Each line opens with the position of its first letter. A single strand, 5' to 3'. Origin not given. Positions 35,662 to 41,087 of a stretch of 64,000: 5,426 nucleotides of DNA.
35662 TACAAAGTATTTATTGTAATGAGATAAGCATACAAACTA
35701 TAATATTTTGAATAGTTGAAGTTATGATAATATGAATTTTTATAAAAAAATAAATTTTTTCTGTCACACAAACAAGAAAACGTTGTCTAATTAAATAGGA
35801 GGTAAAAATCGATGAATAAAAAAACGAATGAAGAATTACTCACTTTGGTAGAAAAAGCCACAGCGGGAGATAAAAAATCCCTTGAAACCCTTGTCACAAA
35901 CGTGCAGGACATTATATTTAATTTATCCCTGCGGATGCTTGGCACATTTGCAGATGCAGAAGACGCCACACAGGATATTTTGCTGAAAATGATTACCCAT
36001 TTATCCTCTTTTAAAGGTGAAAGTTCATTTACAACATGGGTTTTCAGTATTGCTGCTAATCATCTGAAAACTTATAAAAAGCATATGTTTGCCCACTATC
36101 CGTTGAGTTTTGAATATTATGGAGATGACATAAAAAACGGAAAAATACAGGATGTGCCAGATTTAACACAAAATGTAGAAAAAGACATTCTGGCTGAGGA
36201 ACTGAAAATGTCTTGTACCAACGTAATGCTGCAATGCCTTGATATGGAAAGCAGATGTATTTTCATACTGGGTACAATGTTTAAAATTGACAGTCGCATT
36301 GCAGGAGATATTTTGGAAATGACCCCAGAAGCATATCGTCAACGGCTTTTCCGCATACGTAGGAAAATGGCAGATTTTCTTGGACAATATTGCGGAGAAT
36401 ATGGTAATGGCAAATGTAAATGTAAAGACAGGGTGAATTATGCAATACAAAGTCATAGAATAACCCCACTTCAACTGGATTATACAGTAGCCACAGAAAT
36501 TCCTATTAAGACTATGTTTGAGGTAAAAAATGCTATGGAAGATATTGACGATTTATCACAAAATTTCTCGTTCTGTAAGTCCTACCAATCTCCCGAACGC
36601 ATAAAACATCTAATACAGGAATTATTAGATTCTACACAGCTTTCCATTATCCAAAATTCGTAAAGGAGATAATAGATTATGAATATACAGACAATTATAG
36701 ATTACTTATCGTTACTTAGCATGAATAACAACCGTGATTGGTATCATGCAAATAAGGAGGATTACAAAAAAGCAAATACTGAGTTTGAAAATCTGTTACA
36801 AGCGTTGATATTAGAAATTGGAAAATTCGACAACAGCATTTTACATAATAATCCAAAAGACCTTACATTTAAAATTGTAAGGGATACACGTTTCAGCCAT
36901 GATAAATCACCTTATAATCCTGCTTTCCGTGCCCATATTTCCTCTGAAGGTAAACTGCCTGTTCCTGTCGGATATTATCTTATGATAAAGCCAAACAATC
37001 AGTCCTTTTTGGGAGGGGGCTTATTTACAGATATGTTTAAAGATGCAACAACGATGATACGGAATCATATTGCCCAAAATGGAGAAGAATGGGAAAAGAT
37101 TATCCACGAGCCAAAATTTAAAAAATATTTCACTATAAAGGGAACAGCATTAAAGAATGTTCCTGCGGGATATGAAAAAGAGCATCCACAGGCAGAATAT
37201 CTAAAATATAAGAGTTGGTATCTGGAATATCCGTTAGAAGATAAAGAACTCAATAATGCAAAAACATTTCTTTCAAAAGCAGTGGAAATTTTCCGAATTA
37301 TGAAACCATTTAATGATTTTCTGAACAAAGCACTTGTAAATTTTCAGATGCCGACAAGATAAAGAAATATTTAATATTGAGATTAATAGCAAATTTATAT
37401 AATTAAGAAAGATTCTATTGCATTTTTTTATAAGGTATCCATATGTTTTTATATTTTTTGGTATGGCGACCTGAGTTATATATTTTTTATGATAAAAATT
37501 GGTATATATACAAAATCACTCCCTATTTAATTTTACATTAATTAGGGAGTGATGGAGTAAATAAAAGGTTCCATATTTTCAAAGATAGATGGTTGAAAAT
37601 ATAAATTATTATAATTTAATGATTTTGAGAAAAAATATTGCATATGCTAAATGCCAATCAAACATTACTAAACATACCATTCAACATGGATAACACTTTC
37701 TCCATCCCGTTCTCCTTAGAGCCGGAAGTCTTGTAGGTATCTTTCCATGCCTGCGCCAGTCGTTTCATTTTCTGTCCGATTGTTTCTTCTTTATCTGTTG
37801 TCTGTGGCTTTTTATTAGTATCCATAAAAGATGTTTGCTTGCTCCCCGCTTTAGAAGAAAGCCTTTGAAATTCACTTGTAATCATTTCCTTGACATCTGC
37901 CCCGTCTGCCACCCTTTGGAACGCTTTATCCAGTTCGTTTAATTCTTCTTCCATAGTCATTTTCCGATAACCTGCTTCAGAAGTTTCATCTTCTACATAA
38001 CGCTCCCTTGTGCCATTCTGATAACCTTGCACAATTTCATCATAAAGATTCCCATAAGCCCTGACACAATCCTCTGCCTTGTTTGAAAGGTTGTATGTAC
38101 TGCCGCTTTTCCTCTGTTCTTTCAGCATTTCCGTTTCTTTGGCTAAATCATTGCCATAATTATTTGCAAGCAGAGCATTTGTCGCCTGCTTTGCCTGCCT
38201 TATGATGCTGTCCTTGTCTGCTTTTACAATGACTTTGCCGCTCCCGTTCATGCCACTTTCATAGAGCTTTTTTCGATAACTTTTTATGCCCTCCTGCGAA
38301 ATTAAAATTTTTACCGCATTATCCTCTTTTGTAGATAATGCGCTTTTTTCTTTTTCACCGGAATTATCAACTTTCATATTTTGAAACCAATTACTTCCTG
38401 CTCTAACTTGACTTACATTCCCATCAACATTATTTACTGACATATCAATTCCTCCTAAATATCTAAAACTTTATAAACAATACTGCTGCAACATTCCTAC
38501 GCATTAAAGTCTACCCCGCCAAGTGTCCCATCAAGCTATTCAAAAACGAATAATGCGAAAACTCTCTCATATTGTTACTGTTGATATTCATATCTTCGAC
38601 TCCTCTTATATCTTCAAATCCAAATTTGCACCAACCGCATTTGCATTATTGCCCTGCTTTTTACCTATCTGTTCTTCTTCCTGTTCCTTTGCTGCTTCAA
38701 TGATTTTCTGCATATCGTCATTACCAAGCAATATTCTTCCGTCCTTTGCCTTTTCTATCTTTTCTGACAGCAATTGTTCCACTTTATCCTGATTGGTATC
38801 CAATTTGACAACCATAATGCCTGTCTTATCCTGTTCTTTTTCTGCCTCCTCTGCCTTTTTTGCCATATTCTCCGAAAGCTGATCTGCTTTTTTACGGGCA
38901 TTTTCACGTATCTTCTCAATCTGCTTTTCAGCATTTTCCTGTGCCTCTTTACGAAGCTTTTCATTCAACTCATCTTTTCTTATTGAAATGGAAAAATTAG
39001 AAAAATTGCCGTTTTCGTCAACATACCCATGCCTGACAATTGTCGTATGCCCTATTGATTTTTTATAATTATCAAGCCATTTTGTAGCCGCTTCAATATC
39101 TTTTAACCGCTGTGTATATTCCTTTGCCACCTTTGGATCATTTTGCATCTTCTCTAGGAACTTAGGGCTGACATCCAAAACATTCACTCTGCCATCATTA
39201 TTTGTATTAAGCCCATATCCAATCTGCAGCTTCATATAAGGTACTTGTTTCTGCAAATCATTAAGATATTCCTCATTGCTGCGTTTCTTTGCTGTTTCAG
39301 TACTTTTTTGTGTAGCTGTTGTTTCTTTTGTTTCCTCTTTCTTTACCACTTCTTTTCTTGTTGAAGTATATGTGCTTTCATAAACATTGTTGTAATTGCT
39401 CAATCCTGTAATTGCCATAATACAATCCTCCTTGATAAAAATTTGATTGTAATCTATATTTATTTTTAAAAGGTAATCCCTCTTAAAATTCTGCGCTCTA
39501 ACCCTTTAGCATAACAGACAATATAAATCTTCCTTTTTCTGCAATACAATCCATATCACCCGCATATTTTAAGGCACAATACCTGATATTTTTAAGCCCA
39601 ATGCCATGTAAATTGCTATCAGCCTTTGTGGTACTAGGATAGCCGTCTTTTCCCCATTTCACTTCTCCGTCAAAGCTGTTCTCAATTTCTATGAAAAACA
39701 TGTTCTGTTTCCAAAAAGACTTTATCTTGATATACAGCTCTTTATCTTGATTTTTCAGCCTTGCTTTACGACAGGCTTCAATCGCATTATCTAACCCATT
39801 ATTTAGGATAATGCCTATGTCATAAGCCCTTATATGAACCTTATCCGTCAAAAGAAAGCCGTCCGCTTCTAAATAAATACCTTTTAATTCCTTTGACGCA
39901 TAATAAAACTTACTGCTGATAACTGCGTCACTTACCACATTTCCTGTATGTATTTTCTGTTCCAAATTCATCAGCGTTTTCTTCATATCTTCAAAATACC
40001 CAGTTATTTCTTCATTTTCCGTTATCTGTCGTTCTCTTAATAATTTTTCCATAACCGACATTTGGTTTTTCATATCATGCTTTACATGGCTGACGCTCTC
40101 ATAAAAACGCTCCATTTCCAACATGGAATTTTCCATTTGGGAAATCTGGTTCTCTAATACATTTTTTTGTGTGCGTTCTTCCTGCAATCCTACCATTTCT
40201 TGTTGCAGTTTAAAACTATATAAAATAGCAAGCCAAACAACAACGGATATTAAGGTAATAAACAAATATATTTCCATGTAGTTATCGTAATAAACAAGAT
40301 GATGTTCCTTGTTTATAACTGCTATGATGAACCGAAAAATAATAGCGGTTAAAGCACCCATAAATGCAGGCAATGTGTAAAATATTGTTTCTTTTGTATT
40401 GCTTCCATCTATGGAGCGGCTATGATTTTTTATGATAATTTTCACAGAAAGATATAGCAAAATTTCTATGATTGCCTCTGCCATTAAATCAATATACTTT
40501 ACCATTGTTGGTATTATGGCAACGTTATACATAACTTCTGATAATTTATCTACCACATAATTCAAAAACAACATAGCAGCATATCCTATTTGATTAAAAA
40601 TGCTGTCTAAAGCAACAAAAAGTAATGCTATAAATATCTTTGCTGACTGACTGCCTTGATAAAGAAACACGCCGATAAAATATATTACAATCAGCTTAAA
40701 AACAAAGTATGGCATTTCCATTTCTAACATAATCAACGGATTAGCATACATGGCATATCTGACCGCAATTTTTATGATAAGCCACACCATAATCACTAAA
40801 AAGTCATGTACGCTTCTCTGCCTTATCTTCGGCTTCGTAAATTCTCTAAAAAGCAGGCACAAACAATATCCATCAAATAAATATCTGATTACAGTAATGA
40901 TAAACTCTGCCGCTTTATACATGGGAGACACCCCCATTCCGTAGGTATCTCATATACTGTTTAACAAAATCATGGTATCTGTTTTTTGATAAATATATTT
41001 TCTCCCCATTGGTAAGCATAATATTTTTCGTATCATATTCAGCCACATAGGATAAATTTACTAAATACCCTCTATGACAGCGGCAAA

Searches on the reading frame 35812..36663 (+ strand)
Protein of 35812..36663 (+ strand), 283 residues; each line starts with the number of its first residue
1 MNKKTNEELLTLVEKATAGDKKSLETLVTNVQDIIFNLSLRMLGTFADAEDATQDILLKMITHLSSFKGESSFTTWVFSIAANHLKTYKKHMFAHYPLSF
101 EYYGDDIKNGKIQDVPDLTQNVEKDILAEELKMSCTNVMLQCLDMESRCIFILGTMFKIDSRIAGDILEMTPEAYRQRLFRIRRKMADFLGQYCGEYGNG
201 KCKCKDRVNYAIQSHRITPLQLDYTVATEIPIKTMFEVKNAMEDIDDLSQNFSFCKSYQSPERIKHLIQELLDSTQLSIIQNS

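Call 15: search_protein_families(library=pfam, proteins=[window:35812-36663:+], max_evalue=0.001)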
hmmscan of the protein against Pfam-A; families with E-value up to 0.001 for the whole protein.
window:35812-36663:+ (283 aa): 2 families
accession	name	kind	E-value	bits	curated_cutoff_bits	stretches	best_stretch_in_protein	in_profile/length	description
PF04542.20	Sigma70_r2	-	6e-11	42.4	24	1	27-88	1-64/71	Sigma-70 region 2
PF12645.13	HTH_16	-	0.0004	20.9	22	1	11-68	2-65/65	Helix-turn-helix domain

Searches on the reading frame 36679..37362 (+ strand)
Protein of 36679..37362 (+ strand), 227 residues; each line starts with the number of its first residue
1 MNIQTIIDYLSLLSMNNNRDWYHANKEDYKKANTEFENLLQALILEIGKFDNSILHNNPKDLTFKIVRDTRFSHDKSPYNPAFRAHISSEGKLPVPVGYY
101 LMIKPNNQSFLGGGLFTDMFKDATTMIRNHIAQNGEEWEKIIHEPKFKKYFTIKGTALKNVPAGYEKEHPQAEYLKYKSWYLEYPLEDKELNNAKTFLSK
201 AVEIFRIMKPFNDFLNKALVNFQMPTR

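Call 15: search_protein_families(library=pfam, proteins=[window:36679-37362:+], max_evalue=0.001)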
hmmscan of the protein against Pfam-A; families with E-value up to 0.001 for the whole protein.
window:36679-37362:+ (227 aa): 1 family
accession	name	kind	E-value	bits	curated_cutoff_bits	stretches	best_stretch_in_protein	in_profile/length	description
PF09365.15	DUF2461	-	8e-63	212.5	22.8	1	6-214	2-208/208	Conserved hypothetical protein (DUF2461)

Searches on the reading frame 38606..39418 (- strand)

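Call 15: search_protein_families(library=pfam, proteins=[window:38606-39418:-], max_evalue=0.001)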
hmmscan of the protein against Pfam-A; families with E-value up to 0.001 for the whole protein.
window:38606-39418:- (270 aa): 1 family
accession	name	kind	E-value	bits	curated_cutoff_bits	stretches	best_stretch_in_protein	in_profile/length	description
PF19498.4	DUF6033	-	1.4e-05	25.5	25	1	74-267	43-202/205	Protein of unknown function (DUF6033)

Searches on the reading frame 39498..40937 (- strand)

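Call 15: search_protein_families(library=pfam, proteins=[window:39498-40937:-], max_evalue=0.001)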
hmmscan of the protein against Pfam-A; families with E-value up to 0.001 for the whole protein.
window:39498-40937:- (479 aa): 1 family
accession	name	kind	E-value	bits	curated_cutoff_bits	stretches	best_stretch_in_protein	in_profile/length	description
PF14501.12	HATPase_c_5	-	9.8e-23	80.5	22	1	370-478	2-102/102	GHKL domain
